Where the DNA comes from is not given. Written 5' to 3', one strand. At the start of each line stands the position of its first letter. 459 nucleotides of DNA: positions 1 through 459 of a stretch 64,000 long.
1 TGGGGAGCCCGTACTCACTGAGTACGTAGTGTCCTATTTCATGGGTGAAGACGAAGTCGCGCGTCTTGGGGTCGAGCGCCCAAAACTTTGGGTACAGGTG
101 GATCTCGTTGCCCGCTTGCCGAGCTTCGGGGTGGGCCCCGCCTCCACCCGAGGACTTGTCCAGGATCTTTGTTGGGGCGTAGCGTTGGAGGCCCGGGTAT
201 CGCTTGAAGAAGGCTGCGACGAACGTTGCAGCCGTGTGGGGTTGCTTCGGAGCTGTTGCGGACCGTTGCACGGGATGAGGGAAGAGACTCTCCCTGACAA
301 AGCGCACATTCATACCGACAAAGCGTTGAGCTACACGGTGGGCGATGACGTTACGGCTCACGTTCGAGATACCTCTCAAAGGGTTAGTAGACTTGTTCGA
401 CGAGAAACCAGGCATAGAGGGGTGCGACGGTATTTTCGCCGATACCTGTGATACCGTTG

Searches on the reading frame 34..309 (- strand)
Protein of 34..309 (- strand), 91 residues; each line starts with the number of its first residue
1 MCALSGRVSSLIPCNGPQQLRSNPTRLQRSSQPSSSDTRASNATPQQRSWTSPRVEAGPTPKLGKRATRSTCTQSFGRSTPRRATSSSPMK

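Call 19: search_protein_families(library=phrogs, alignment_id=A1, max_evalue=0.001)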
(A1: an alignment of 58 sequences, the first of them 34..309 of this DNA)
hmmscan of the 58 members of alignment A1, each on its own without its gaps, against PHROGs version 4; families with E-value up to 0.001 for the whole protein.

A. member 1, window:34-309:- (91 aa): 0 families

B. families by the number of members that match (of 58 scanned): 28 families (the first 25 are shown)
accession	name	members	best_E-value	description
phrog_6077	-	1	3.3e-57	-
phrog_5443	-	1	6.1e-29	-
phrog_5718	-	1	5.7e-12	HNH endonuclease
phrog_29668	-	1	1.9e-11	-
phrog_338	-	1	4.4e-11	HNH endonuclease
phrog_2169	-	1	2.2e-09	membrane protein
phrog_6050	-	1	4.8e-09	HNH endonuclease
phrog_255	-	1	1.2e-08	exonuclease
phrog_8660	-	1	3.7e-08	HNH endonuclease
phrog_1035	-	1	5e-08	endonuclease VII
phrog_7785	-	1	6.2e-08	HNH endonuclease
phrog_144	-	1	1e-07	HNH endonuclease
phrog_8203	-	1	2.2e-07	-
phrog_2214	-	1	2.2e-07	HNH endonuclease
phrog_9210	-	1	2.7e-07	-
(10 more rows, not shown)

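Call 20: search_protein_families(library=pfam, alignment_id=A1, max_evalue=0.001)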
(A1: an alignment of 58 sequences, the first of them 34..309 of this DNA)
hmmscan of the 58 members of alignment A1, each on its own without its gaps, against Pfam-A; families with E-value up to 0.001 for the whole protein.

A. member 1, window:34-309:- (91 aa): 0 families

B. families by the number of members that match (of 58 scanned): 8 families
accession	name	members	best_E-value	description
PF05534.18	HicB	1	3.8e-08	HicB family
PF00226.36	DnaJ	1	8.6e-07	DnaJ domain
PF19800.4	DUF6283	1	1.5e-06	Family of unknown function (DUF6283)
PF01844.29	HNH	1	2.2e-06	HNH endonuclease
PF16473.11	Rv2179c-like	1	4.1e-06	3'-5' exoribonuclease Rv2179c-like domain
PF14279.12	HNH_5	1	1.7e-05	HNH endonuclease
PF21001.2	YqiJ_N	1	0.00011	Inner membrane protein YqiJ, N-terminal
PF22513.2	FitA-like_RHH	1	0.00019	Antitoxin FitA-like, ribbon-helix-helix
